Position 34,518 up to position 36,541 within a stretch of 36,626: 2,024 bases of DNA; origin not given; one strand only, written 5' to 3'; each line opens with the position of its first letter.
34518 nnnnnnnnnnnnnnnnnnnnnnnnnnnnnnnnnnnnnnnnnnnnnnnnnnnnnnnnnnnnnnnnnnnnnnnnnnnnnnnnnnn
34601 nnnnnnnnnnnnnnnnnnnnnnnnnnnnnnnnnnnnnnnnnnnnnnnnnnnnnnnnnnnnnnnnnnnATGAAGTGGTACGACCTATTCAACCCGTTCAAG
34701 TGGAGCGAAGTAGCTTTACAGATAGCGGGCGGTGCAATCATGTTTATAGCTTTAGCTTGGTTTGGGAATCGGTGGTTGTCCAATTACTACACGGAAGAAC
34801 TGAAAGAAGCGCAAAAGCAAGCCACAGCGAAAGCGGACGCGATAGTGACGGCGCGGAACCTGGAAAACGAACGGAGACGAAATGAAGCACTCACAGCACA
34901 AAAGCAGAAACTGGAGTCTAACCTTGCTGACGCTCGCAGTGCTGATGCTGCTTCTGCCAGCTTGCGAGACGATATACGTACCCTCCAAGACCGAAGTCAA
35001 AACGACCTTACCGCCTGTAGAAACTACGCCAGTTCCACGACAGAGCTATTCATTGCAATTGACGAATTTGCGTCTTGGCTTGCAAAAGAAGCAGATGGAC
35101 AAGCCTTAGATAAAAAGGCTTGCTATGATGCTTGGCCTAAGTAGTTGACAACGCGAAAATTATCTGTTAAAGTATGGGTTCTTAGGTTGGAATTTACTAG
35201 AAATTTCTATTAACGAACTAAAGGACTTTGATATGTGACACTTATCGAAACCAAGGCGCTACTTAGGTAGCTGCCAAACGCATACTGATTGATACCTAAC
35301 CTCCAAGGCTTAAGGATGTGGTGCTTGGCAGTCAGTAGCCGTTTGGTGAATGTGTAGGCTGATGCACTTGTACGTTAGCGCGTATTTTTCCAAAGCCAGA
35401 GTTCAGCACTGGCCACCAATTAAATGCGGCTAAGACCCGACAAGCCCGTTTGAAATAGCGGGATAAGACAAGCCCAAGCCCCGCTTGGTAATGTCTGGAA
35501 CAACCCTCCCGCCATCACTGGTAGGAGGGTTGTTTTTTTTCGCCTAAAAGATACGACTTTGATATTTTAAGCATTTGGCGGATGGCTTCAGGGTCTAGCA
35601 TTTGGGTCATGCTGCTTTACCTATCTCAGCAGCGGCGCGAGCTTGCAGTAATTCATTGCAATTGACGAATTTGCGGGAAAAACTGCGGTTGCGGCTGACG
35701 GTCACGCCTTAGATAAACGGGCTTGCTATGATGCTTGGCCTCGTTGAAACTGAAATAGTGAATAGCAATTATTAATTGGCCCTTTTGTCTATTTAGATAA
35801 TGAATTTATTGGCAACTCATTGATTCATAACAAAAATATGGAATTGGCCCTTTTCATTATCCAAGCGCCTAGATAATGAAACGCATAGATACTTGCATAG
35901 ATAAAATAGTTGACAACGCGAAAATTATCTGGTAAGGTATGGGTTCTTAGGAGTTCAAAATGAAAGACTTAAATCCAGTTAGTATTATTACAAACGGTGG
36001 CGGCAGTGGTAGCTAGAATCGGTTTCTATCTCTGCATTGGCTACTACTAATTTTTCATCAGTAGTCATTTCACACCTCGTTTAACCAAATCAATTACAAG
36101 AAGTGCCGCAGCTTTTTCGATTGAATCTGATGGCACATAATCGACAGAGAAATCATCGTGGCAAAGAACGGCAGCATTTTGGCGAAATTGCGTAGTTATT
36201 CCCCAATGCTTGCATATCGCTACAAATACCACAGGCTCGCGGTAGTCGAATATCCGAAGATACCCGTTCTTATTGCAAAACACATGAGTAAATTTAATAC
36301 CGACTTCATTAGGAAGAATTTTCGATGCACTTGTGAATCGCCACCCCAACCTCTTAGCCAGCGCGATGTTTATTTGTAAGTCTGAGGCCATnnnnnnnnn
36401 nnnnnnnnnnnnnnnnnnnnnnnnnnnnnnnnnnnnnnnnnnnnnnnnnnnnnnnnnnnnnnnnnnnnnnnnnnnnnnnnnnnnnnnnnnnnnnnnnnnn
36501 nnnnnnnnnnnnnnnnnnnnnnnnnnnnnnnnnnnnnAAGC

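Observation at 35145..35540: Self-contained promoter, ~360-nt ORF-less structured RNA and terminator cassette in the accessory slot after the lysis genes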

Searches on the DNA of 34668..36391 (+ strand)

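Call 4: search_dna_similar(query=window:35100-35760:+, collection=phages, mode=distant, max_rows=40)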
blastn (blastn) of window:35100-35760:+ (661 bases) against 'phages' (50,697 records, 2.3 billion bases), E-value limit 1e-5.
No match.

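Call 10: search_rna_families(source=window, start=35100, end=36100, threshold=evalue, max_evalue=10, show_alignments=3)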
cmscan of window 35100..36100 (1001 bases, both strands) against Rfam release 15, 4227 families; matches with E-value up to 10: 5.
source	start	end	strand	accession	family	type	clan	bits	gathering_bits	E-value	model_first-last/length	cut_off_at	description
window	35442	35538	+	RF00515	PyrR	Cis-reg;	-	22.9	54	1.4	1-115/115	no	PyrR binding site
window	35788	35906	-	RF04328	snR107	Gene; snRNA; snoRNA; CD-box;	-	16.5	44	4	1-118/118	no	Fungal C/D box small nucleolar RNA 107 family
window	35720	35750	+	RF01330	CRISPR-DR16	Gene; CRISPR;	-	15.2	35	3.6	1-37/37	no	CRISPR RNA direct repeat element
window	35774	35847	-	RF01822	RsaJ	Gene; sRNA;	-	15.1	100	0.67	1-287/287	no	RNA Staph. aureus A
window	35797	35883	+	RF01822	RsaJ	Gene; sRNA;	-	12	100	4.5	1-287/287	no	RNA Staph. aureus A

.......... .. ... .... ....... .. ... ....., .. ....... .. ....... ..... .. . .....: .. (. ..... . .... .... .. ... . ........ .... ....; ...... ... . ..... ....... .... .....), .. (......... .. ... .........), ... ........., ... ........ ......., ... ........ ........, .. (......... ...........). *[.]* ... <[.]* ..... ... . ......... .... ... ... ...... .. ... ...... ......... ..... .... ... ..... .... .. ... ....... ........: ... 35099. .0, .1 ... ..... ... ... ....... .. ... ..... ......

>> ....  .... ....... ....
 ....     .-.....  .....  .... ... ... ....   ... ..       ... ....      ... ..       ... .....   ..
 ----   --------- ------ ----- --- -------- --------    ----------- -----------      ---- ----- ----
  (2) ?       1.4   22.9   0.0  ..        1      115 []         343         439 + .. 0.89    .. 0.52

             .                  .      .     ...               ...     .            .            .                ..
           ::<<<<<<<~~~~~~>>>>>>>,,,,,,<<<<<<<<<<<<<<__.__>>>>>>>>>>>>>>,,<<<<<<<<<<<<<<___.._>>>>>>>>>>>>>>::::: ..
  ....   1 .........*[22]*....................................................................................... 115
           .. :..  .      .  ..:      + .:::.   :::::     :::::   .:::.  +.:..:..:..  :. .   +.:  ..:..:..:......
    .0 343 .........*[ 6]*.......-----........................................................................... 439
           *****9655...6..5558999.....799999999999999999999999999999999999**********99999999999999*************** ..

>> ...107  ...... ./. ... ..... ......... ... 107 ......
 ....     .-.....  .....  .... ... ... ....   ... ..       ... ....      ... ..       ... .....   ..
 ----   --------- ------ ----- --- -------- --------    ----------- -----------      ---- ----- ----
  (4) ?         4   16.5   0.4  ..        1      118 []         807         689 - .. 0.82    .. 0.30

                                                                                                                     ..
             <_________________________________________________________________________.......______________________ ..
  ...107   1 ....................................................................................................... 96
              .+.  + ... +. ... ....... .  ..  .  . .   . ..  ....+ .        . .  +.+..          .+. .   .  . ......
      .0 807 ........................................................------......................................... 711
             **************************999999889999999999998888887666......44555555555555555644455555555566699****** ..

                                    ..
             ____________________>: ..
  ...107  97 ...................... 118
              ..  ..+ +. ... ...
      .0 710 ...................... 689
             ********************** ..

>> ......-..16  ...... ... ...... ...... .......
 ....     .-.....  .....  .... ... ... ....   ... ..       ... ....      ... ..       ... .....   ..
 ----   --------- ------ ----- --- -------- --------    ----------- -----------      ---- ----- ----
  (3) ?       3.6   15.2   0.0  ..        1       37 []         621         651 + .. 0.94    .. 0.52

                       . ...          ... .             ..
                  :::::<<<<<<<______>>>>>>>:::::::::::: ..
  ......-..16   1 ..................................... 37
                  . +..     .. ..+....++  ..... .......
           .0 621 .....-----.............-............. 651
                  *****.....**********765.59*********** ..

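Call 52: search_dna_similar(query=window:35139-35560:+, collection=plasmids, mode=distant, max_rows=10, max_evalue=0.01)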
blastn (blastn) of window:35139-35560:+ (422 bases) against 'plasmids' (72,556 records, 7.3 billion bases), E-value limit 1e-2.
No match.

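Call 76: search_rna_families(source=window, start=35170, end=35500, threshold=evalue, max_evalue=10, show_alignments=2)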
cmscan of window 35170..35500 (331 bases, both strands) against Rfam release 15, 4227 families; matches with E-value up to 10: 0.
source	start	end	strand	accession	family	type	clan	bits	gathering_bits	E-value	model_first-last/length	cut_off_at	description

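Call 77: search_rna_families(source=L011, start=880, end=1290, threshold=evalue, max_evalue=10)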
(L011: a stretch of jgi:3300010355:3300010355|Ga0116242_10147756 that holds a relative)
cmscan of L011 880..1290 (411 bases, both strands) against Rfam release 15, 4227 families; matches with E-value up to 10: 1.
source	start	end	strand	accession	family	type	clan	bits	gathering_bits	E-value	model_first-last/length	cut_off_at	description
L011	893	989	-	RF00515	PyrR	Cis-reg;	-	22.9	54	0.56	1-115/115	no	PyrR binding site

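Call 78: search_dna_similar(query=window:35139-35620:+, collection=ecoli_genomes, mode=distant, max_evalue=0.01, max_rows=10)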
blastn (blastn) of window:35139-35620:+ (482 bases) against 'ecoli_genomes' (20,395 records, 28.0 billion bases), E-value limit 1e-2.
No match.

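Call 98: search_dna_similar(query=window:35286-35334:+, collection=phages, mode=distant, max_evalue=10, max_rows=40)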
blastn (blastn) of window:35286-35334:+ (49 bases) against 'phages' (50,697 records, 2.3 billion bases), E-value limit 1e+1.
Records with a match: 6; places in all: 6; records where one place covers at least 80% of the query: 0.
Best place of each record, by identity: 80-90% 6.
By first word of the organism name: Vibrio 5; Yersinia 1.
By host as written in the record: Yersinia enterocolitica 1; Vibrio cyclitrophicus 10N.286.55.A5 1; Vibrio cyclitrophicus 10N.286.55.C3 1; Vibrio cyclitrophicus 10N.286.55.C7 1; Vibrio cyclitrophicus 10N.286.55.E8 1; Vibrio cyclitrophicus 10N.286.55.F1 1.
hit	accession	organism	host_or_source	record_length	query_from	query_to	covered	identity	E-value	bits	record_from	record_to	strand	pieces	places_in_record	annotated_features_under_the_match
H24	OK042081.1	Yersinia phage vB_YenS_P400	Yersinia enterocolitica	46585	14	47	69%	88.2%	2e-3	45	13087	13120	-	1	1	hypothetical protein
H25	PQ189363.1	Vibrio phage 10N.286.55.A5_PE002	Vibrio cyclitrophicus 10N.286.55.A5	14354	13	37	51%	88.9%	3e+0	34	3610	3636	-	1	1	hypothetical protein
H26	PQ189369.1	Vibrio phage 10N.286.55.C3_PE001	Vibrio cyclitrophicus 10N.286.55.C3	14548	13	37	51%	88.9%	3e+0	34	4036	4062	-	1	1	hypothetical protein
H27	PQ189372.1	Vibrio phage 10N.286.55.C7_PE001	Vibrio cyclitrophicus 10N.286.55.C7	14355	13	37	51%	88.9%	3e+0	34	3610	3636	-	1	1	hypothetical protein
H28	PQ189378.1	Vibrio phage 10N.286.55.E8_PE001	Vibrio cyclitrophicus 10N.286.55.E8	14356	13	37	51%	88.9%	3e+0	34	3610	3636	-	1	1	hypothetical protein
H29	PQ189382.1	Vibrio phage 10N.286.55.F1_PE001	Vibrio cyclitrophicus 10N.286.55.F1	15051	13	37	51%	88.9%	3e+0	34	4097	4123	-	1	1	hypothetical protein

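Call 99: get_annotated_region(hit=H24, flank=1500)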
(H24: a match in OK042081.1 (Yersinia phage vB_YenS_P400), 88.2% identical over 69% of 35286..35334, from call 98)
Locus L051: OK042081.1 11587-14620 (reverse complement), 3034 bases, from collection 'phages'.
description: Yersinia phage vB_YenS_P400, complete genome.
organism: Yersinia phage vB_YenS_P400 (NCBI taxid 2880895)
taxonomy: Viruses; Duplodnaviria; Heunggongvirae; Uroviricota; Caudoviricetes
host: Yersinia enterocolitica; source: feces (game); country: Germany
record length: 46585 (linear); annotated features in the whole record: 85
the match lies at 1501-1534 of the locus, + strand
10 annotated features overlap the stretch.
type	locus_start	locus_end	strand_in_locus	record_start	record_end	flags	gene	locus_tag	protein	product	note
CDS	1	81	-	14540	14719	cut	-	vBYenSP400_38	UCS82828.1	hypothetical protein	-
CDS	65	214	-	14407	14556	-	-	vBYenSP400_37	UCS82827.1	hypothetical protein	-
CDS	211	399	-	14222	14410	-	-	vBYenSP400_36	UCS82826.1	hypothetical protein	-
CDS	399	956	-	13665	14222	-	-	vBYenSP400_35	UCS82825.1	DNA polymerase III beta subunit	-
CDS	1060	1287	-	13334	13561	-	-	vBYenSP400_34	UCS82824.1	hypothetical protein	-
CDS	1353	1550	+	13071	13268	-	-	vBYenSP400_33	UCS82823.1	hypothetical protein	-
CDS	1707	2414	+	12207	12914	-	-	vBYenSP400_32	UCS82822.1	thymidylate synthase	-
CDS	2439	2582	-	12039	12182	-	-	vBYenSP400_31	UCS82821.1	hypothetical protein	-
CDS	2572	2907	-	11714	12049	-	-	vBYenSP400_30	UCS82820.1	spanin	-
CDS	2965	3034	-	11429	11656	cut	-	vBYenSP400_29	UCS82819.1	hypothetical protein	-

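Call 102: search_rna_families(source=L051, start=1300, end=1730, threshold=evalue, max_evalue=1)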
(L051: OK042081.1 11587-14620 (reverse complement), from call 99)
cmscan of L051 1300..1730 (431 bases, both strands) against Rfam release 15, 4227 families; matches with E-value up to 1: 1.
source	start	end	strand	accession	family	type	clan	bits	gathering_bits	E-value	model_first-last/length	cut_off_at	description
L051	1473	1551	+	RF00143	mir-6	Gene; miRNA;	CL00083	24.3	58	0.044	1-74/74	no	mir-6 microRNA precursor family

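Call 103: search_dna_similar(query=window:35376-35498:+, collection=phages, mode=distant, max_evalue=10, max_rows=20)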
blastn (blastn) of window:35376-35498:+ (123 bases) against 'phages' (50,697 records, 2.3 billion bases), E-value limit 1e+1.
Records with a match: 11; places in all: 13; records where one place covers at least 80% of the query: 0.
Best place of each record, by identity: >=99% 1; 90-95% 9; 80-90% 1.
By first word of the organism name: Klebsiella 3; Escherichia 2; Aeromonas 2; Phage 1; Cronobacter 1; Pantoea 1; Rhizobium 1.
By host as written in the record: Escherichia coli 2; Aeromonas rivipollensis 2; - 1; Cronobacter sakazakii 1; Pantoea ananatis PA 1; Klebsiella pneumoniae 1; Klebsiella pneumoniae 21AA2216 1; Klebsiella pneumoniae EuSCAPE_IT395 1; and 1 more.
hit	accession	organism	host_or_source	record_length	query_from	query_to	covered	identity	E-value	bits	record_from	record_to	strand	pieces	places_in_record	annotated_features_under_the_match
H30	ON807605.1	Phage vB_KsaM-C1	-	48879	16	43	23%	92.9%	3e-2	43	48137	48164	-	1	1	none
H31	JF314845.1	Cronobacter phage ES2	Cronobacter sakazakii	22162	18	43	21%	92.3%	3e-1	39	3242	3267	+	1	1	none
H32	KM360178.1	Escherichia phage vB_EcoM-ep3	Escherichia coli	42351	18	43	21%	92.3%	3e-1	39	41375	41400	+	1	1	none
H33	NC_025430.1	Escherichia phage vB_EcoM-ep3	Escherichia coli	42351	18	43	21%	92.3%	3e-1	39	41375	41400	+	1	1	none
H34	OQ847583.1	Pantoea phage PA-1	Pantoea ananatis PA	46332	17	43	22%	88.9%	4e+0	37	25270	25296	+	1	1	hypothetical protein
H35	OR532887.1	Klebsiella phage RCIP0093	Klebsiella pneumoniae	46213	19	43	20%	92.0%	1e+0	37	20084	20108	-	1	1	none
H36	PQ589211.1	Klebsiella phage vB_KpnM_JYSS3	Klebsiella pneumoniae 21AA2216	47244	19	43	20%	92.0%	1e+0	37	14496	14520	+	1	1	none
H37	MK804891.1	Aeromonas phage 2_D05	Aeromonas rivipollensis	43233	20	43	20%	91.7%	4e+0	36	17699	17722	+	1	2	none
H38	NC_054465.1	Aeromonas phage 2_D05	Aeromonas rivipollensis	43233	20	43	20%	91.7%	4e+0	36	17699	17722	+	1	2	none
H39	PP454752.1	Klebsiella phage vB_KpS_GP-1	Klebsiella pneumoniae EuSCAPE_IT395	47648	20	43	20%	91.7%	4e+0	36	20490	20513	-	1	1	none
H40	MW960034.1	Rhizobium phage RHph_X3_9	Sinorhizobium americanum X3_9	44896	90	108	15%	100.0%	4e+0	36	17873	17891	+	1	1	putative 5'-3' exonuclease protein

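Call 104: search_dna_similar(query=L027:4236-4392:+, collection=phages, mode=distant, max_evalue=10, max_rows=20)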
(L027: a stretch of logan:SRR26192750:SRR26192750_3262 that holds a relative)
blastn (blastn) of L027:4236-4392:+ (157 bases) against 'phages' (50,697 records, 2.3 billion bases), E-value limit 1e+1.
Records with a match: 11; places in all: 11; records where one place covers at least 80% of the query: 0.
Best place of each record, by identity: >=99% 7; 95-99% 1; 90-95% 2; 80-90% 1.
By first word of the organism name: Mycobacterium 8; Gordonia 2; Staphylococcus 1.
By host as written in the record: Mycobacterium smegmatis mc2 155 8; Gordonia malaquae strain BEN700 2; Staphylococcus succinis PJI isolate 7 1.
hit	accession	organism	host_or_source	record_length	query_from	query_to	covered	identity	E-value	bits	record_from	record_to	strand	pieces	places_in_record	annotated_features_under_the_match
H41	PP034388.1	Staphylococcus phage CF7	Staphylococcus succinis PJI isolate 7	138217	102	134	21%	84.8%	2e+0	38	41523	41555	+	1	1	virion structural protein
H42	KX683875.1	Mycobacterium phage Baehexic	Mycobacterium smegmatis mc2 155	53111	59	81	15%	95.8%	6e+0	37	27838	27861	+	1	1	hypothetical protein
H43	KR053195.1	Gordonia phage GMA1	Gordonia malaquae strain BEN700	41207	14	37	15%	91.7%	6e+0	36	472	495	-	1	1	putative large terminase subunit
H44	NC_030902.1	Gordonia phage GMA1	Gordonia malaquae strain BEN700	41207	14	37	15%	91.7%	6e+0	36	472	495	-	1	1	terminase large subunit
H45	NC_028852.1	Mycobacterium phage Equemioh13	Mycobacterium smegmatis mc2 155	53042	59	77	12%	100.0%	6e+0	36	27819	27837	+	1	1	hypothetical protein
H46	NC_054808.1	Mycobacterium phage Centaur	Mycobacterium smegmatis mc2 155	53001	59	77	12%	100.0%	6e+0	36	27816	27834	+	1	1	37: hypothetical protein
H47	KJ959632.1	Mycobacterium phage Equemioh13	Mycobacterium smegmatis mc2 155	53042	59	77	12%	100.0%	6e+0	36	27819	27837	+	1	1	hypothetical protein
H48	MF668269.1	Mycobacterium phage Drake55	Mycobacterium smegmatis mc2 155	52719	59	77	12%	100.0%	6e+0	36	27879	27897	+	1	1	hypothetical protein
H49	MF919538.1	Mycobacterium phage Updawg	Mycobacterium smegmatis mc2 155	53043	59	77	12%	100.0%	6e+0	36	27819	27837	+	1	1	hypothetical protein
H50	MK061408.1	Mycobacterium phage Centaur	Mycobacterium smegmatis mc2 155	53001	59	77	12%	100.0%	6e+0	36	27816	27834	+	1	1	37: hypothetical protein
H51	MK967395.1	Mycobacterium phage WideWale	Mycobacterium smegmatis mc2 155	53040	59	77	12%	100.0%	6e+0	36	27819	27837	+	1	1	37: hypothetical protein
